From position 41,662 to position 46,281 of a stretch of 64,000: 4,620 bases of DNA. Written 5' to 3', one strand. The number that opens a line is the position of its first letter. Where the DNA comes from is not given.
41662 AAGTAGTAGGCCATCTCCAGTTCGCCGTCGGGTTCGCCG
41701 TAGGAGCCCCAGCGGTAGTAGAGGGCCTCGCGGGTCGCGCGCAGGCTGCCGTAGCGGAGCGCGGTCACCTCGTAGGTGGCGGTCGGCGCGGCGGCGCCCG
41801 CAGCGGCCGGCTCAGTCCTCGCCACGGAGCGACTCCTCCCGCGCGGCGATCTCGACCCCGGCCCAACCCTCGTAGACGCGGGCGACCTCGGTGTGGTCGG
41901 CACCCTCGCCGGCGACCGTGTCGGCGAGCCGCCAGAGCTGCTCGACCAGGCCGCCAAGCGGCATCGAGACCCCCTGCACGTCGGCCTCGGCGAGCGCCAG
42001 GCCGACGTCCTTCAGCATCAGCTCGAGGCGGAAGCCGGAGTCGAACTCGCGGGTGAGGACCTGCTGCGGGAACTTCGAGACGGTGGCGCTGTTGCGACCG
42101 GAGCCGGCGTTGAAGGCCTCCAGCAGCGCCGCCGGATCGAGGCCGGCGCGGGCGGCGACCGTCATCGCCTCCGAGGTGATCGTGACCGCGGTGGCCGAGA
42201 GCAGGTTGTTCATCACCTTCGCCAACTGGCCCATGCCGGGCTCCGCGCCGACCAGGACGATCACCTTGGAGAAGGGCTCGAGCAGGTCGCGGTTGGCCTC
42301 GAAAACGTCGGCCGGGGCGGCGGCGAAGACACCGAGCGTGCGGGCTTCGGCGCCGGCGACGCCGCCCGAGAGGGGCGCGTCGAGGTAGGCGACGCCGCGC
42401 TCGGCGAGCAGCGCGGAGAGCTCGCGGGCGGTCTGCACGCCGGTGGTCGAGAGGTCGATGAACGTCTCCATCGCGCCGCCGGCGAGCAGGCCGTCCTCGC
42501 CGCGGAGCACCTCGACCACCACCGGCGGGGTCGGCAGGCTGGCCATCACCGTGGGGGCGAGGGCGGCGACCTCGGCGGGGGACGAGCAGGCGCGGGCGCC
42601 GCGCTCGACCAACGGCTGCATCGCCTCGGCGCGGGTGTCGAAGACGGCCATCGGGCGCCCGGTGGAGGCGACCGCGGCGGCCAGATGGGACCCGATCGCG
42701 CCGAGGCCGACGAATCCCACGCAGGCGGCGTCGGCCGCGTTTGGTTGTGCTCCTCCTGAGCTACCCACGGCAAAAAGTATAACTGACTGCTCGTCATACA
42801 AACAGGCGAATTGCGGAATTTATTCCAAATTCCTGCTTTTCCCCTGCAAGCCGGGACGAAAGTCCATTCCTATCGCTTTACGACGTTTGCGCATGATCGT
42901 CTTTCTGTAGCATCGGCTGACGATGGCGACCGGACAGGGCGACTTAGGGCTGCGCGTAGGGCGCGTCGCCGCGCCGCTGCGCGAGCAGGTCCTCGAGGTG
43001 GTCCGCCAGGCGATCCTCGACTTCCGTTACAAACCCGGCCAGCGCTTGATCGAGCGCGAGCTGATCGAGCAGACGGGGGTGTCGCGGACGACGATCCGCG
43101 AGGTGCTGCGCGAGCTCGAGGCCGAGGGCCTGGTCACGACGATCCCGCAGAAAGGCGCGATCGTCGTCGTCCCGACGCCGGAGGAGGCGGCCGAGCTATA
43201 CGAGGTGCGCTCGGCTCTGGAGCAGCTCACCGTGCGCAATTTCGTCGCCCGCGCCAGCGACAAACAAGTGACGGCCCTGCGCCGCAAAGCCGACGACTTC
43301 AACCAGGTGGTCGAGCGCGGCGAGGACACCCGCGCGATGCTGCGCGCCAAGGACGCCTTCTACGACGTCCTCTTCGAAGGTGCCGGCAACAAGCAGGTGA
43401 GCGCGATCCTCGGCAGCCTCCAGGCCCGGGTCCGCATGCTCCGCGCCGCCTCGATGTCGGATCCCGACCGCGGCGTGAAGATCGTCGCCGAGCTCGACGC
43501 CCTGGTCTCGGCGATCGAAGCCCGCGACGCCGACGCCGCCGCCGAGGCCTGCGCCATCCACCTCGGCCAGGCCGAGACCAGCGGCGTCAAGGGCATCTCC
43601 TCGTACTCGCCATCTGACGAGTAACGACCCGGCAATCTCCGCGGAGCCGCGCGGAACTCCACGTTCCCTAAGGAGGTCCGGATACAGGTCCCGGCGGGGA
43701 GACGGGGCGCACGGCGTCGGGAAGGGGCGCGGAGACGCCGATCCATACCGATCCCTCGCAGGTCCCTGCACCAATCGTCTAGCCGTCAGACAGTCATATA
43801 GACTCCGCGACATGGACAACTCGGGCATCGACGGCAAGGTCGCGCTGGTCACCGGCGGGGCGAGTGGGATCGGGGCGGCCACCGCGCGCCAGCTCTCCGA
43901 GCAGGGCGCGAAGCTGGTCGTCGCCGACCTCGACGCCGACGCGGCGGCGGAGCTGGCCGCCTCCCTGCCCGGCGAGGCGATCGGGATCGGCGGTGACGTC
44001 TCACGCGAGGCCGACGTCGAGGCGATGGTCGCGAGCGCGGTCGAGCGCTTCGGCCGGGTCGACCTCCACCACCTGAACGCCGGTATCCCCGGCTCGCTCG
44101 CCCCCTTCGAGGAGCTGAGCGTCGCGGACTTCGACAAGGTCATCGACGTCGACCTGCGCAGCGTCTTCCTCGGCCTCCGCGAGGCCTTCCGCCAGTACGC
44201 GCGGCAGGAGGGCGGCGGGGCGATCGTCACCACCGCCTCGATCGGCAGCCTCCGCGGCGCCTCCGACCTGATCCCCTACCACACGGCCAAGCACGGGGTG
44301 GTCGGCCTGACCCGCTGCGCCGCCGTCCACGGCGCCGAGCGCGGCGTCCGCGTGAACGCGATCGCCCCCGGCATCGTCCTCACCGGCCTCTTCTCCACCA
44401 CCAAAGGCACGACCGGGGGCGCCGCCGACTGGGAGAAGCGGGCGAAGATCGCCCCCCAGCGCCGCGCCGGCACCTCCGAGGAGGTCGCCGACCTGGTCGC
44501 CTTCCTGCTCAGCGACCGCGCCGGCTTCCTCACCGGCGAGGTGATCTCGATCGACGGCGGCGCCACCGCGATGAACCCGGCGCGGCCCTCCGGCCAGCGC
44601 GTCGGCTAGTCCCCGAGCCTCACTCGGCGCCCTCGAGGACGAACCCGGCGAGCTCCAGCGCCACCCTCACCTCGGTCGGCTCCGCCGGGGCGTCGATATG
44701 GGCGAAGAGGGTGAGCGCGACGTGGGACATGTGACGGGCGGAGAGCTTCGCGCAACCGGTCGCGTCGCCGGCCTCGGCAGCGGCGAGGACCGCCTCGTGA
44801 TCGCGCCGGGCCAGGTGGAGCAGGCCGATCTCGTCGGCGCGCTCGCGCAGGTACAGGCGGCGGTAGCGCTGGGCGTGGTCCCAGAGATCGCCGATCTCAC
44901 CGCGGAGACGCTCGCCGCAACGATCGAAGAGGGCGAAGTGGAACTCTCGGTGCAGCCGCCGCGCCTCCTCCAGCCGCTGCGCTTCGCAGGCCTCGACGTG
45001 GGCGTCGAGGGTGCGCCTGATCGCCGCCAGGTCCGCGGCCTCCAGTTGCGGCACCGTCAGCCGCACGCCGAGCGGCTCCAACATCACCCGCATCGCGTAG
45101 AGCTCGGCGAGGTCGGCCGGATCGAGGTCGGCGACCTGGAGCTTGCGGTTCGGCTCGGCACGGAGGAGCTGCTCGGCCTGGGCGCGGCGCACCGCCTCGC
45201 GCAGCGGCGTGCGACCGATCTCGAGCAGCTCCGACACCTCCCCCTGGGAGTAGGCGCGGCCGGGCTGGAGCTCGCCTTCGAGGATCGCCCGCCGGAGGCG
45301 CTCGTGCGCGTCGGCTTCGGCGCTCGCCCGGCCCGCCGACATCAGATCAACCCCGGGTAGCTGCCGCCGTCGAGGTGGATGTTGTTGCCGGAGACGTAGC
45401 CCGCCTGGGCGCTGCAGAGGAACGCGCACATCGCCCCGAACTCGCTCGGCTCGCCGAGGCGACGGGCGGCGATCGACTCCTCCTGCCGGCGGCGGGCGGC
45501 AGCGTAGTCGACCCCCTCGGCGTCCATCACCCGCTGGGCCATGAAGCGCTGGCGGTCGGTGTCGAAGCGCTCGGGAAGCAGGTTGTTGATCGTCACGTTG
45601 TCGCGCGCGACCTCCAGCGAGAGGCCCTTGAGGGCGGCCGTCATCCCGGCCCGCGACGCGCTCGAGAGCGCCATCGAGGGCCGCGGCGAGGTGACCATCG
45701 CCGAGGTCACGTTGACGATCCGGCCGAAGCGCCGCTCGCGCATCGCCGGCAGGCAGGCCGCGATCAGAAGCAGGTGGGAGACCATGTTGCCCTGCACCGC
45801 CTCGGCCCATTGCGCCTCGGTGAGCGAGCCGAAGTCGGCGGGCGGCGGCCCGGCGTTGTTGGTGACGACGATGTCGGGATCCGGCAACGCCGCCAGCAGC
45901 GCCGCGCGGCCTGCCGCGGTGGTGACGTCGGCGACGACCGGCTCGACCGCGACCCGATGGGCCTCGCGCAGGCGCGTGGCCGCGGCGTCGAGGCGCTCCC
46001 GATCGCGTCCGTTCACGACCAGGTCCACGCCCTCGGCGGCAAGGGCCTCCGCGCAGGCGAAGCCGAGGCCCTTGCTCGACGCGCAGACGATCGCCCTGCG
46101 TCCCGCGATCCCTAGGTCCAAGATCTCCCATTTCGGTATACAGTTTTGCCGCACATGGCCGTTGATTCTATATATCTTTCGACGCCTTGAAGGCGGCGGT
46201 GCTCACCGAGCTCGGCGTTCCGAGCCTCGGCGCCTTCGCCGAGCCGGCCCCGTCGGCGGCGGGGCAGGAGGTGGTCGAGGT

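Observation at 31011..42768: Twelve-gene, tightly coupled operon of lactonase-like, CMD, cupin, FAD/Fe-S and aldolase enzymes that matches no pathway I can name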

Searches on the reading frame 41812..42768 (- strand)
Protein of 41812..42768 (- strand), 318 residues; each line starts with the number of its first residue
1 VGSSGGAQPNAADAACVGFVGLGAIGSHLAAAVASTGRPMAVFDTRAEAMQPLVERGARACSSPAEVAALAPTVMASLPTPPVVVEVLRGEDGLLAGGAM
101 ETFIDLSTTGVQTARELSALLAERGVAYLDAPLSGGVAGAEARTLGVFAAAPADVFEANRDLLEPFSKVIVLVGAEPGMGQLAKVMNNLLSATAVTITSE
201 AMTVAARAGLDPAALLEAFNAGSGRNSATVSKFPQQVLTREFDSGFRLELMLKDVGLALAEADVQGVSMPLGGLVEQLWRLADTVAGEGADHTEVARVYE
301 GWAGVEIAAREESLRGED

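Call 5: search_protein_families(library=pfam, proteins=[window:41812-42768:-], max_evalue=0.01)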
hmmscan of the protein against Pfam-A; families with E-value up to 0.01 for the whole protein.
window:41812-42768:- (318 aa): 3 families
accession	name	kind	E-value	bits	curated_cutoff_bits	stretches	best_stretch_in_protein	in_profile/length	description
PF14833.11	NAD_binding_11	-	3.2e-39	134.4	30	1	178-299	1-122/122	NAD-binding of NADP-dependent 3-hydroxyisobutyrate dehydrogenase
PF03446.21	NAD_binding_2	-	1.5e-33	116.5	21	1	17-174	2-161/161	NAD binding domain of 6-phosphogluconate dehydrogenase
PF02826.25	2-Hacid_dh_C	-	0.00046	20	25.1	1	15-82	37-103/178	D-isomer specific 2-hydroxyacid dehydrogenase, NAD binding domain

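Call 6: search_protein_families(library=ncbifam, proteins=[window:41812-42768:-], max_evalue=0.001)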
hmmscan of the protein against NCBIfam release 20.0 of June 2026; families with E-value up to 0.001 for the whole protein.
window:41812-42768:- (318 aa): 10 families
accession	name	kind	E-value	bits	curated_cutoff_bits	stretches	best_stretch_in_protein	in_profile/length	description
TIGR01692.1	HIBADH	equivalog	1.4e-57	195.3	291.6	1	19-299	1-287/288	3-hydroxyisobutyrate dehydrogenase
NF008592.0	PRK11559.1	equivalog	6e-51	173.5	397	1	17-308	5-295/296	2-hydroxy-3-oxopropionate reductase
TIGR01505.1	tartro_sem_red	equivalog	1.5e-50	172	340.75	1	17-306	2-290/291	2-hydroxy-3-oxopropionate reductase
NF012005.0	PRK15461.1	equivalog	1.1e-39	136.4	348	1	15-298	2-285/298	sulfolactaldehyde 3-reductase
NF043037.1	ThreonDh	equivalog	1.2e-37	129.9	350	1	16-307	4-292/297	L-threonate dehydrogenase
NF011633.0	PRK15059.1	equivalog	8.3e-34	117.1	451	1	17-300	3-284/292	2-hydroxy-3-oxopropionate reductase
NF007161.0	PRK09599.1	subfamily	7.7e-12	45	271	1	17-193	3-182/302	NADP-dependent phosphogluconate dehydrogenase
TIGR00872.1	gnd_rel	equivalog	1.1e-08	34.7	297.2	1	17-205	3-192/299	phosphogluconate dehydrogenase (NAD(+)-dependent, decarboxylating)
TIGR03026.1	NDP-sugDHase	subfamily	0.00034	19.5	189.8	0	156-221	180-245/413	nucleotide sugar dehydrogenase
NF006765.0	PRK09287.1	equivalog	0.00043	19.3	413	0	15-141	4-136/476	NADP-dependent phosphogluconate dehydrogenase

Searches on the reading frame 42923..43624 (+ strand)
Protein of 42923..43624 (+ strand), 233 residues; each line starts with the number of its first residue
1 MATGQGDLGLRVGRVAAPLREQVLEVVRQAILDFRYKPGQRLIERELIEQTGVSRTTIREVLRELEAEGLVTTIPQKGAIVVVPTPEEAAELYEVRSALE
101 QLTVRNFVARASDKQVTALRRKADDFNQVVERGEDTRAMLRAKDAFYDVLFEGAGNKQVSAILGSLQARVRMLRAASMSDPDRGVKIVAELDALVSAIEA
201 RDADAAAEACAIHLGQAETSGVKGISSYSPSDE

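Call 8: search_protein_families(library=pfam, proteins=[window:42923-43624:+], max_evalue=0.01)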
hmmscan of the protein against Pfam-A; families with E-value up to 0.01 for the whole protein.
window:42923-43624:+ (233 aa): 13 families
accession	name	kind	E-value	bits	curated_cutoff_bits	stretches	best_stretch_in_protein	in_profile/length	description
PF07729.17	FCD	-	1.7e-23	83.8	24.3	1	91-215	1-124/125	FCD domain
PF00392.27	GntR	-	5.7e-18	64.8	27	1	20-81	2-64/64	Bacterial regulatory proteins, gntR family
PF01978.25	TrmB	-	1.1e-05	25.6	25.6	1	45-78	26-59/68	Sugar-specific transcriptional regulator TrmB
PF22560.2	GMT-wHTH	-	4.6e-05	24.2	27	1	20-78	22-82/82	GMT-like wHTH domain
PF08279.18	HTH_11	-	0.00013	22.2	25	1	45-78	19-53/55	HTH domain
PF13412.12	HTH_24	-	0.00015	21.7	21.9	1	45-72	21-48/48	Winged helix-turn-helix DNA-binding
PF09339.16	HTH_IclR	-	0.0007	19.8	22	1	45-73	22-50/52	IclR helix-turn-helix domain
PF25213.1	HVO_A0261_N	-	0.0021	18.4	35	1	44-73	27-56/86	HVO_A0261 N-terminal domain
PF13545.12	HTH_Crp_2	-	0.0024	18.3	27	1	46-82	27-61/70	Crp-like helix-turn-helix domain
PF02082.26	Rrf2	-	0.0025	18.4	30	1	37-110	18-90/132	Iron-dependent Transcriptional regulator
PF12802.13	MarR_2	-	0.0027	18.2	27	1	45-76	24-55/61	MarR family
PF01022.26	HTH_5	-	0.0092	16.3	22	0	46-72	20-46/47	Bacterial regulatory protein, arsR family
PF08220.18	HTH_DeoR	-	0.0098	16.1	21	0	46-72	19-45/57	DeoR-like helix-turn-helix domain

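Call 9: search_protein_families(library=ncbifam, proteins=[window:42923-43624:+], max_evalue=0.001)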
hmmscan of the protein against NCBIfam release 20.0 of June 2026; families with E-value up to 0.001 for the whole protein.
window:42923-43624:+ (233 aa): 27 families (the best 25 are shown)
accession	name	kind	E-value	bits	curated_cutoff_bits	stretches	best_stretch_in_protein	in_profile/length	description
TIGR03338.1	phnR_burk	equivalog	1.7e-29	102.9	271.5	1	22-216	15-208/212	phosphonate utilization associated transcriptional regulator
NF003011.0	PRK03837.1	subfamily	1.2e-16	61.1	260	2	85-218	100-230/241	transcriptional regulator NanR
NF008576.0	PRK11534.1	equivalog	7.8e-12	45.3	218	1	26-214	15-210/225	DNA-binding transcriptional regulator CsiR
TIGR02018.2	his_ut_repres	equivalog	9.1e-11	41.6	220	1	21-100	2-80/226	histidine utilization transcriptional repressor HutC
NF008504.0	PRK11414.1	equivalog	2e-10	40.8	225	1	35-146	28-138/221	GntR family transcriptional regulator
NF007741.0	PRK10421.1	equivalog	2.6e-10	40.1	311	1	18-76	7-66/262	transcriptional regulator LldR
NF011575.0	PRK14999.1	equivalog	3.1e-10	39.7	424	1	15-112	9-105/241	histidine utilization repressor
NF052282.1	PLP_TF_PdxR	equivalog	7.2e-10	38.5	320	1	18-91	1-75/448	MocR-like pyridoxine biosynthesis transcription factor PdxR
NF007001.0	PRK09464.1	equivalog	5.6e-09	36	330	1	22-217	14-228/254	pyruvate dehydrogenase complex transcriptional repressor PdhR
NF052441.1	TransRegRv0792c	equivalog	2.4e-08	33.6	400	1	9-89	7-88/260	Rv0792c family HTH-type transcriptional regulator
NF007442.0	PRK09990.1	equivalog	5.1e-08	32.6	301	1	18-131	10-139/256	transcriptional regulator GlcC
NF052290.2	MocR_like_YczR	exception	5.3e-08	32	487.4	1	17-123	18-126/458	MocR-like transcription factor YczR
TIGR02404.1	trehalos_R_Bsub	equivalog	1.5e-07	31.3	211.95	1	22-85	4-68/233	trehalose operon repressor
NF007588.0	PRK10225.1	equivalog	2.1e-07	30.5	442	1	22-82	13-74/257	Uxu operon transcriptional regulator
NF003444.0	PRK04984.1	equivalog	4.6e-06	26.3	189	1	29-73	18-63/239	fatty acid metabolism transcriptional regulator FadR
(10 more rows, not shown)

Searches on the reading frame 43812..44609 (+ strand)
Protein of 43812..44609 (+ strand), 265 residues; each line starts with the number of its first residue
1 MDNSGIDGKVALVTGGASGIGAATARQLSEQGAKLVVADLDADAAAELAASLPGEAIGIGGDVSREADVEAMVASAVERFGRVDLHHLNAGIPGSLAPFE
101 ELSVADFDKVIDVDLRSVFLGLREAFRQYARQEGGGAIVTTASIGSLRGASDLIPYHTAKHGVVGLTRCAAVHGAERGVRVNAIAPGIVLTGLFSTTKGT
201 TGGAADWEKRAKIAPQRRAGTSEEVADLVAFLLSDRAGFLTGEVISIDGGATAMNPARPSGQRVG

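Call 8: search_protein_families(library=pfam, proteins=[window:43812-44609:+], max_evalue=0.01)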
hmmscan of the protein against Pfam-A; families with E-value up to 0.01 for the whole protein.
window:43812-44609:+ (265 aa): 5 families
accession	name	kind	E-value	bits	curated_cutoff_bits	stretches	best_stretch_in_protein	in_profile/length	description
PF13561.12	adh_short_C2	-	4.4e-61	206.9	27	1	17-252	3-236/236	Enoyl-(Acyl carrier protein) reductase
PF00106.31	adh_short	-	3.7e-48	164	26.6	1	9-196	1-189/195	short chain dehydrogenase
PF23441.1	SDR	-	5.1e-09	36.3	27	1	11-251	10-255/258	SDR-like rossmann domain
PF08659.16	KR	-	9.8e-08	32.6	22.6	1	11-162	3-155/180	KR domain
PF01370.27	Epimerase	-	0.0069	16.3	20.9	0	11-74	1-61/240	NAD dependent epimerase/dehydratase family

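Call 9: search_protein_families(library=ncbifam, proteins=[window:43812-44609:+], max_evalue=0.001)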
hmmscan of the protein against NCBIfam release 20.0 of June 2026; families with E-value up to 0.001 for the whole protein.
window:43812-44609:+ (265 aa): 224 families (the best 25 are shown)
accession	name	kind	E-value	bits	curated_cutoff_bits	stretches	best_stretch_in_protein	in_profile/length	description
NF005559.1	PRK07231.1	subfamily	4.6e-64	216.3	215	1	6-252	2-248/249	glucose 1-dehydrogenase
NF004818.0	PRK06172.1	equivalog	6.9e-63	212.3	336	1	6-254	5-253/253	SDR family oxidoreductase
NF052558.1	MBtsdlDhBudC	equivalog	1.5e-59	201.6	270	1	7-255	2-245/250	meso-2,3-butanediol dehydrogenase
NF009093.0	PRK12429.1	subfamily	4.5e-56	190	258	1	6-253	3-258/259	3-hydroxybutyrate dehydrogenase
NF004791.0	PRK06138.1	equivalog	5.5e-56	189.7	312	1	6-253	3-251/252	SDR family oxidoreductase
NF053701.1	CsHdxCHCADhChcB2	equivalog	2e-54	184.7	350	1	7-253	2-244/245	cis-4-hydroxycyclohexanecarboxylate dehydrogenase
NF004198.0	PRK05653.1-3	equivalog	6.3e-54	183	296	1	7-251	6-246/248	3-oxoacyl-ACP reductase FabG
NF005309.0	PRK06841.1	subfamily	2.6e-52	177.9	286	1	6-252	13-253/255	GolD/DthD family dehydrogenase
NF004203.0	PRK05653.2-4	subfamily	3.7e-51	174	313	1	6-252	4-257/260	3-oxoacyl-ACP reductase FabG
NF005469.0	PRK07063.1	equivalog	1.1e-50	172.6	306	1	6-254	5-257/260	SDR family oxidoreductase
NF009466.0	PRK12826.1-2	subfamily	1.9e-50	171.6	222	1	9-252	4-245/248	3-oxoacyl-ACP reductase FabG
NF005067.0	PRK06484.1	equivalog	4e-50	170.8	713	1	7-257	272-517/524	short chain dehydrogenase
TIGR01963.1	PHB_DH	subfamily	2.5e-49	167.8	307.05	1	9-253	2-254/255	3-hydroxybutyrate dehydrogenase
NF053702.1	TrHdxCHCADhChcB1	equivalog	6.4e-49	166.6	400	1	6-258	2-247/250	trans-4-hydroxycyclohexanecarboxylate dehydrogenase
TIGR01830.1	3oxo_ACP_reduc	equivalog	4.7e-48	164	297.75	1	11-250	1-237/239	3-oxoacyl-[acyl-carrier-protein] reductase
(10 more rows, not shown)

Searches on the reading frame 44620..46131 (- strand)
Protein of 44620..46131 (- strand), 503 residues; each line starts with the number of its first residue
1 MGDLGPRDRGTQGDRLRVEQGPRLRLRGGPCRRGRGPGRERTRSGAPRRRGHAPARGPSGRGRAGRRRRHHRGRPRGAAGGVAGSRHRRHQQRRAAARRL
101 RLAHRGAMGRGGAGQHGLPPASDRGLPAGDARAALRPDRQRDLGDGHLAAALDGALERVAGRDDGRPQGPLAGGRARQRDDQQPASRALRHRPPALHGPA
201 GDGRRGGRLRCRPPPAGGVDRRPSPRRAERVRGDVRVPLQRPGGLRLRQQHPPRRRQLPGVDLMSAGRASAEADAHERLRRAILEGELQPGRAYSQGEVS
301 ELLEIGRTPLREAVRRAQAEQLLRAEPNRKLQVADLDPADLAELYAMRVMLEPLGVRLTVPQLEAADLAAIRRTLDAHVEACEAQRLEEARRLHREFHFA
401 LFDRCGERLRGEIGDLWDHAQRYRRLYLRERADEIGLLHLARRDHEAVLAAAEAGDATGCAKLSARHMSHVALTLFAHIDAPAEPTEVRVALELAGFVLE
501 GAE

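Call 8: search_protein_families(library=pfam, proteins=[window:44620-46131:-], max_evalue=0.01)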
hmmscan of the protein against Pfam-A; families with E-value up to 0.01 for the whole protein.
window:44620-46131:- (503 aa): 2 families
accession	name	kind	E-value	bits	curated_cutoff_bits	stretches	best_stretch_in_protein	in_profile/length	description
PF07729.17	FCD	-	1.8e-17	64.4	24.3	1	343-469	1-124/125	FCD domain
PF00392.27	GntR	-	1.3e-09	38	27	1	275-329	5-60/64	Bacterial regulatory proteins, gntR family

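Call 9: search_protein_families(library=ncbifam, proteins=[window:44620-46131:-], max_evalue=0.001)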
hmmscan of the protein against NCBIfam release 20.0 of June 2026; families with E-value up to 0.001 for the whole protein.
window:44620-46131:- (503 aa): 4 families
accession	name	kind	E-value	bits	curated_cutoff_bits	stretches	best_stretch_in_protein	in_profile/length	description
NF008576.0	PRK11534.1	equivalog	3.6e-18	66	218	1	268-468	5-210/225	DNA-binding transcriptional regulator CsiR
TIGR03338.1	phnR_burk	equivalog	4e-18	65.8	271.5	1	277-470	18-208/212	phosphonate utilization associated transcriptional regulator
NF008504.0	PRK11414.1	equivalog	9.5e-11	41.8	225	1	273-419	14-161/221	GntR family transcriptional regulator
NF003011.0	PRK03837.1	subfamily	5.8e-05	22.8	260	0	330-473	93-231/241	transcriptional regulator NanR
